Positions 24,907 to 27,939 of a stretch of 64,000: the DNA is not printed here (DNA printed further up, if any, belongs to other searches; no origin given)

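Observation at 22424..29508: NACHT-HEAT-FGE-sulfatase STAND protein embedded in a small oxidoreductase/aldolase gene cluster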

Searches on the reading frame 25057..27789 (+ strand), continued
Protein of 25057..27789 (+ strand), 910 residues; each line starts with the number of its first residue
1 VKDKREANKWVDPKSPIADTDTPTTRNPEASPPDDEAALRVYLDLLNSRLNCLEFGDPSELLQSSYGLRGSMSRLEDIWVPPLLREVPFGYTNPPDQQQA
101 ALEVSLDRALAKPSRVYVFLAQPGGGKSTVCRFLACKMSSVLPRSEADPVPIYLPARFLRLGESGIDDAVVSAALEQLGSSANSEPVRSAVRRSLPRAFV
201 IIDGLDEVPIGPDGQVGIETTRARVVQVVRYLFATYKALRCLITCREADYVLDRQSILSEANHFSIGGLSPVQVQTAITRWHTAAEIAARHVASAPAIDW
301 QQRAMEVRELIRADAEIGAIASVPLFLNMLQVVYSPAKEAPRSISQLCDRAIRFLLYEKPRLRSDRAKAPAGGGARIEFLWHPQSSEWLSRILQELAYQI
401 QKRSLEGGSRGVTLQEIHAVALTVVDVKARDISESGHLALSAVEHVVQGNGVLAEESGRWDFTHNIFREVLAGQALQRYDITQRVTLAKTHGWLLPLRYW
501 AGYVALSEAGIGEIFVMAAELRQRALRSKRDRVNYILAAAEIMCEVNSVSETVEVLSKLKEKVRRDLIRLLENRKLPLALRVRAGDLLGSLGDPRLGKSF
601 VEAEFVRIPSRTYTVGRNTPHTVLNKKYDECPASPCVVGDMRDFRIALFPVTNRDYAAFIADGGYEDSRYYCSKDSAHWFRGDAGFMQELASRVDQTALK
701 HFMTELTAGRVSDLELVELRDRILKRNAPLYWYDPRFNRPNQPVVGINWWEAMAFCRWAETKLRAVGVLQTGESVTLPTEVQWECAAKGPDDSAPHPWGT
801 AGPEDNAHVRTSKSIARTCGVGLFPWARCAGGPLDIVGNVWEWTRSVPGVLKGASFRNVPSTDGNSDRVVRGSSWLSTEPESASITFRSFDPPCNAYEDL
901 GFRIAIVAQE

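Call 43: predict_structure(alignment_id=A1)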
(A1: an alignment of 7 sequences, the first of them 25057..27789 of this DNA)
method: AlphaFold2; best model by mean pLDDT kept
length: 910 residues; sequences in the alignment: 7
mean_pLDDT: 69.1   pTM: 0.62
mean pLDDT of the five models: 69.1, 68.3, 67.2, 66.0, 62.3
residues with pLDDT >= 90: 186; 70-90: 355; 50-70: 142; < 50: 227
segments of 3 or more residues with pLDDT < 50: 1-32, 93-100, 213-218, 360-377, 623-625, 630-634, 651-654, 697-711, 727-747, 792-901
pLDDT, mean of each block of 10 residues (from residue 1): 25 28 31 72 91 86 77 90 83 42 81 89 87 92 75 90 85 87 86 93 85 53 89 93 87 76 88 89 89 77 84 71 87 70 82 68 36 46 83 94 85 90 76 73 77 75 86 93 94 93 85 92 92 94 83 75 87 69 69 57 75 66 48 60 74 53 73 77 76 56 44 56 46 33 44 79 86 79 65 44 32 29 31 31 27 32 26 30 36 29 71
secondary structure, 60 per line:
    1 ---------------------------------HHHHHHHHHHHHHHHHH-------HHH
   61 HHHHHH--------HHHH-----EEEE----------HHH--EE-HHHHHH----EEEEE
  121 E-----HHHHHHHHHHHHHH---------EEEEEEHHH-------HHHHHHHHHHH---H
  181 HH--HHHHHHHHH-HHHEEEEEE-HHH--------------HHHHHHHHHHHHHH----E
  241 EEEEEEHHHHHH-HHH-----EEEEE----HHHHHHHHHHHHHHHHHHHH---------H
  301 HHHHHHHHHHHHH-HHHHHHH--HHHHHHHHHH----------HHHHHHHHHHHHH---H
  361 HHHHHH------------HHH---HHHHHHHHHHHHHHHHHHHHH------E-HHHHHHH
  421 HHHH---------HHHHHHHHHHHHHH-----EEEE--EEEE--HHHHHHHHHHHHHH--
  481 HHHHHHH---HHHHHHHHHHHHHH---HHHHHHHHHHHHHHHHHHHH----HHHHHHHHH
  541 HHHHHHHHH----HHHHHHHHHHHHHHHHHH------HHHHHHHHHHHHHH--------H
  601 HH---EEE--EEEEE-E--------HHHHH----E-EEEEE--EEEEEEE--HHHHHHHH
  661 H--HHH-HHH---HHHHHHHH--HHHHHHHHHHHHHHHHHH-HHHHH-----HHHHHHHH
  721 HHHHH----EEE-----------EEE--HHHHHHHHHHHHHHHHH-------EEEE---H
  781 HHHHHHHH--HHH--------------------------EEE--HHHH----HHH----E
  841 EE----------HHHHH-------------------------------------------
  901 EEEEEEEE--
elements in order (helices of 4 or more, strands of 3 or more residues): H34-50 H58-66 H75-78 E84-87 H106-111 E116-121 H127-140 E150-155 H166-176 H185-193 E198-203 H222-235 E240-246 H247-252 E262-266 H271-290 H300-313 H315-321 H324-333 H344-356 H360-366 H385-405 H414-424 H434-447 E453-456 E459-462 H465-478 H481-487 H491-504 H508-527 H532-549 H554-571 H578-591 E606-608 E611-615 H626-630 E637-641 E644-650 H653-661 H674-681 H684-701 H703-707 H713-725 E730-732 E744-746 H749-765 E773-776 H780-788 E820-822 H825-828 E840-842 H853-857 E901-908

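Call 46: fold_search(model_id=the predicted structure, library=pdb)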
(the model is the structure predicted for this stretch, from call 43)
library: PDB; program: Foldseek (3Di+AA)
matches with E <= 10: 1075; with E <= 0.001: 84
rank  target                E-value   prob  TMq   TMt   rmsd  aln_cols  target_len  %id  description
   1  7alv                  5.7e-11  1.00  0.26  0.46  11.6       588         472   13  Crystal Structure of NLRP3 NACHT domain in complex with a potent inhibitor (released 2021-10-20)
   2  5irm_C                7.2e-11  1.00  0.28  0.32  12.1       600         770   13  Crystal structure of rabbit NOD2 in an ADP-bound state (Crystal form2) (released 2016-06-29)
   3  5irm_A                1.5e-10  1.00  0.27  0.31  11.6       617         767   12  Crystal structure of rabbit NOD2 in an ADP-bound state (Crystal form2) (released 2016-06-29)
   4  4kxf_D                2.5e-10  1.00  0.27  0.28  11.8       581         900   14  Crystal structure of NLRC4 reveals its autoinhibition mechanism (released 2013-07-24)
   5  4kxf_F                3.0e-10  1.00  0.27  0.27  12.3       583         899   14  Crystal structure of NLRC4 reveals its autoinhibition mechanism (released 2013-07-24)
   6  4kxf_L                3.5e-10  1.00  0.27  0.28  11.6       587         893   13  Crystal structure of NLRC4 reveals its autoinhibition mechanism (released 2013-07-24)
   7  4kxf_K                4.4e-10  1.00  0.27  0.28  12.5       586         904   14  Crystal structure of NLRC4 reveals its autoinhibition mechanism (released 2013-07-24)
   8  4kxf_N                5.2e-10  1.00  0.26  0.27  12.5       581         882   14  Crystal structure of NLRC4 reveals its autoinhibition mechanism (released 2013-07-24)
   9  8etr                  5.5e-10  1.00  0.25  0.42  13.2       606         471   13  CryoEM Structure of NLRP3 NACHT domain in complex with G2394 (released 2022-11-02)
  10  4kxf_B                5.7e-10  1.00  0.27  0.28  13.0       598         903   14  Crystal structure of NLRC4 reveals its autoinhibition mechanism (released 2013-07-24)
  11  9hg4                  6.0e-10  1.00  0.26  0.45  12.0       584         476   13  NACHT domain of NLRP3 in complex with DFV890 (released 2025-03-19)
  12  8ri2                  6.0e-10  1.00  0.26  0.44  12.1       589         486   12  Crystal structure of NLRP3 in complex with inhibitor NP3-562 (released 2024-01-17)
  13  9gu4                  7.2e-10  1.00  0.27  0.46  11.9       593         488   13  Crystal structure of NLRP3 in complex with inhibitor NP3-253 (released 2024-12-11)
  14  4kxf_H                7.5e-10  1.00  0.27  0.27  12.3       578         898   13  Crystal structure of NLRC4 reveals its autoinhibition mechanism (released 2013-07-24)
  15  5irn                  8.2e-10  1.00  0.29  0.33  10.9       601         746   13  Crystal structure of rabbit NOD2 in an ADP-bound state (Crystal form1) (released 2016-06-29)
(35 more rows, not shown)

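Call 71: find_encoding_contigs(protein=P0003, flank=8000, max_places=1)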
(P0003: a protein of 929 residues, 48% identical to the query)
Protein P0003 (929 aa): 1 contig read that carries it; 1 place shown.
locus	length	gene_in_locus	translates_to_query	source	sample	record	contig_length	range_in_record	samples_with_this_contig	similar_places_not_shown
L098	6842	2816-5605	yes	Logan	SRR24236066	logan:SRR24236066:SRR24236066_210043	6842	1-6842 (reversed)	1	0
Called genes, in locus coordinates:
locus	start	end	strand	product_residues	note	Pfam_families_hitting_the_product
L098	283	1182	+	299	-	PF14518:Haem_oxygenas_2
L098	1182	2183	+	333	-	PF00389:2-Hacid_dh, PF02826:2-Hacid_dh_C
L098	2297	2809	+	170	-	-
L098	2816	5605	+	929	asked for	PF05729:NACHT, PF03781:FGE-sulfatase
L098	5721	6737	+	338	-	PF01266:DAO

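Call 72: find_encoding_contigs(protein=P0006, flank=8000, max_places=1)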
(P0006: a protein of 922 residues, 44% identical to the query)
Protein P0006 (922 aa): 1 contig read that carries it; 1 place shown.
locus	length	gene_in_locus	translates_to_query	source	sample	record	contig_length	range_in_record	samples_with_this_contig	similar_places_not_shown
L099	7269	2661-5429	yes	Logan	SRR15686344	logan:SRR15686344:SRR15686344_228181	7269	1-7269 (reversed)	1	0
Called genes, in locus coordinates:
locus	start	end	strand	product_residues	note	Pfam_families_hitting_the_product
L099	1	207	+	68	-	?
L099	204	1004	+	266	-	PF14518:Haem_oxygenas_2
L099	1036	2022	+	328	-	PF00389:2-Hacid_dh, PF02826:2-Hacid_dh_C, PF03446:NAD_binding_2 (weak)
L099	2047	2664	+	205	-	-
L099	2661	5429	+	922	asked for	PF05729:NACHT, PF03781:FGE-sulfatase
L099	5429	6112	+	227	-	PF00596:Aldolase_II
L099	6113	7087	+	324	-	PF01266:DAO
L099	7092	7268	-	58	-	?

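Call 73: find_encoding_contigs(protein=P0008, flank=8000, max_places=1)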
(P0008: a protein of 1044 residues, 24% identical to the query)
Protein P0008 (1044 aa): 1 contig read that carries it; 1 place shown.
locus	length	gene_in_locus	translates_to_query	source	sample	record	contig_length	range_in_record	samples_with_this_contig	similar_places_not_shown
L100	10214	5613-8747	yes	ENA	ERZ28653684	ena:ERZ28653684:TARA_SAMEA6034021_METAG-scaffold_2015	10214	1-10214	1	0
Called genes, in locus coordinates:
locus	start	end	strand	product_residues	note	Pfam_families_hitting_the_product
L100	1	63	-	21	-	?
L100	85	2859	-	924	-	PF01381:HTH_3, PF13560:HTH_31, PF13428:TPR_14 (faint), PF14559:TPR_19 (faint), PF13191:AAA_16 (weak), PF13401:AAA_22 (faint), PF17874:TPR_MalT, PF13424:TPR_12, +7 more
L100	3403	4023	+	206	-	-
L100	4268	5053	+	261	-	PF00561:Abhydrolase_1, PF12146:Hydrolase_4, PF12697:Abhydrolase_6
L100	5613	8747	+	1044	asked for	PF05729:NACHT (weak), PF13191:AAA_16, PF03781:FGE-sulfatase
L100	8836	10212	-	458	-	?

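Call 76: search_dna_similar(query=window:25057-27789:+, collection=plasmids, mode=protein, max_rows=15)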
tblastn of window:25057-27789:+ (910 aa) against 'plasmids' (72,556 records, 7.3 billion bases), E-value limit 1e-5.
Records with a match: 145; places in all: 163; records where one place covers at least 80% of the query: 2.
Best place of each record, by identity: <60% 145.
By first word of the organism name: Streptomyces 43; Sinorhizobium 17; Rahnella 12; Rhizobium 11; Vibrio 4; Caballeronia 4; Candidatus 3; Acaryochloris 3; Labrenzia 3; Nostoc 3; and 33 more.
By predicted mobility (MOB-suite, as given by PLSDB): non-mobilizable 105; mobilizable 20; conjugative 20.
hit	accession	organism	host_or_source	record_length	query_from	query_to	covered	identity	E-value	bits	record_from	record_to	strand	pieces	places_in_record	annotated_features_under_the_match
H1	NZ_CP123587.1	Alisedimentitalea scapharcae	Anadara broughtonii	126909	26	906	97%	27.4%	6e-71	265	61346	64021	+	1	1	SUMF1/EgtB/PvdO family nonheme iron enzyme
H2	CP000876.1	Herpetosiphon aurantiacus DSM 785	-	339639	103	906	88%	23.9%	2e-29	135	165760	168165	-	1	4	protein of unknown function DUF323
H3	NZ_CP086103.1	Streptomyces anulatus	Peperomia dindygulensis Miq.,cell ...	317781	98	555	50%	26.1%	5e-8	65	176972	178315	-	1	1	HEAT repeat domain-containing protein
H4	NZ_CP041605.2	Streptomyces sp. S1D4-14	Isolated strain,Microscale soil grain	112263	100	540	48%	25.7%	6e-8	65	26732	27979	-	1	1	NACHT domain-containing protein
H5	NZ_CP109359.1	Streptomyces sp. NBC_01562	-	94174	107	553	49%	25.1%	7e-8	64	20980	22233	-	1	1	NACHT domain-containing protein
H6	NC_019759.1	Gloeocapsa sp. PCC 7428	-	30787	119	583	51%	22.8%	6e-7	61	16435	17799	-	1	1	NACHT domain-containing protein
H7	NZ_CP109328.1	Streptomyces sp. NBC_01591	-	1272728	107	493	43%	26.9%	1e-7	64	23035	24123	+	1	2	none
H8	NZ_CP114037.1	Streptomyces sp. S465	plant,whole organism,soil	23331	107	493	43%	26.1%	2e-7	63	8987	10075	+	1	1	NACHT domain-containing protein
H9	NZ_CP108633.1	Streptomyces sp. NBC_01136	-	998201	107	493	43%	25.9%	1e-8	67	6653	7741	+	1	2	NACHT domain-containing protein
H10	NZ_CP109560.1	Streptomyces sp. NBC_01384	-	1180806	107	493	43%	25.9%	1e-8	67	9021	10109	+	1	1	record has no annotation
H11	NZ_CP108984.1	Streptomyces sp. NBC_00726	-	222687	107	493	43%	25.9%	7e-8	65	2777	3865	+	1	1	NACHT domain-containing protein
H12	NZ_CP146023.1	Streptomyces sp. Q6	Cell cultrue,soil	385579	107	493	43%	25.5%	4e-6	59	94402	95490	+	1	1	NACHT domain-containing protein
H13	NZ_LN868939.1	Nocardia farcinica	not known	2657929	581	905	36%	30.1%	2e-18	99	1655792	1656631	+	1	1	none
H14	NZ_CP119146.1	Streptomyces sp. AM 4-1-1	Apis mellifera,cell culture,Insects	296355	107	475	41%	25.7%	1e-6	61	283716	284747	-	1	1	NACHT domain-containing protein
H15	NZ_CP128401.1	Candidatus Chlorohelix allophototropha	Single colony of Candidatus Chlorohelix ...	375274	511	908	44%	23.7%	4e-13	82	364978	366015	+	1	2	SUMF1/EgtB/PvdO family nonheme iron enzyme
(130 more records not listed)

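Call 77: get_annotated_region(hit=H1, flank=9000)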
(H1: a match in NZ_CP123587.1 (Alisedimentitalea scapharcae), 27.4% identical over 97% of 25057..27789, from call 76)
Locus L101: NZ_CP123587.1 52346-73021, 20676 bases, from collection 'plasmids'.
description: Alisedimentitalea scapharcae strain KCTC 42119 plasmid unnamed3, complete sequence
organism: Alisedimentitalea scapharcae (NCBI taxid 1524259)
taxonomy: Bacteria; Pseudomonadota; Alphaproteobacteria; Rhodobacterales; Paracoccaceae; Alisedimentitalea; Alisedimentitalea scapharcae
host: -; source: Anadara broughtonii; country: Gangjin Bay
typing (MOB-suite, as given by PLSDB): mobilizable; replicon rep_cluster_392; relaxase MOBP
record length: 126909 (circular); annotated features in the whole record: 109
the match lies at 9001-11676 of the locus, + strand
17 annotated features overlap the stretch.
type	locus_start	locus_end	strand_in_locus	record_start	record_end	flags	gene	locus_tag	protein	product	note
CDS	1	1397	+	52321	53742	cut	-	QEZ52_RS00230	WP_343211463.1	DNA cytosine methyltransferase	GO:0006304 - DNA modification [Evidence IEA]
CDS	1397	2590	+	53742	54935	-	-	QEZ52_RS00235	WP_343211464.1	MvaI/BcnI family restriction endonuclease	-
CDS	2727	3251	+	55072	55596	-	-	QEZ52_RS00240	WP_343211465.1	hypothetical protein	-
CDS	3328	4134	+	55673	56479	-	-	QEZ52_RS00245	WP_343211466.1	putative 2OG-Fe(II) oxygenase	-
CDS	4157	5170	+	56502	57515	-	-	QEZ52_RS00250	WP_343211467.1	methyltransferase domain-containing protein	-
CDS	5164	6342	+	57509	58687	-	-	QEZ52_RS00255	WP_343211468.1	aminotransferase class I/II-fold pyridoxal phosphate-dependent enzyme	GO:0009058 - biosynthetic process [Evidence IEA]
CDS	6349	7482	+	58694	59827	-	-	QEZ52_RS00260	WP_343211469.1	FAD-dependent oxidoreductase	-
CDS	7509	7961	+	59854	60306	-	-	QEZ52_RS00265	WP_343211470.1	RidA family protein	-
CDS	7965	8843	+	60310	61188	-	-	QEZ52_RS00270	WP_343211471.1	hypothetical protein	-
CDS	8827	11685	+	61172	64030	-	-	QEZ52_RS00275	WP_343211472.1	SUMF1/EgtB/PvdO family nonheme iron enzyme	-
CDS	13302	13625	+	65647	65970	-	-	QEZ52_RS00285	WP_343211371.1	hypothetical protein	-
CDS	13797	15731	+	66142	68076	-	-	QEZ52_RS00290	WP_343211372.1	copper resistance system multicopper oxidase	GO:0006825 - copper ion transport [Evidence IEA]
CDS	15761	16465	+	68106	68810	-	-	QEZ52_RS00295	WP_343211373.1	copper resistance protein B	-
CDS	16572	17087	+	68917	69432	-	-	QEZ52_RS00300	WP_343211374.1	cupredoxin family protein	-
CDS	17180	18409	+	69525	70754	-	-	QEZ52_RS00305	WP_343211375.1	ABC transporter transmembrane domain-containing protein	GO:0055085 - transmembrane transport [Evidence IEA]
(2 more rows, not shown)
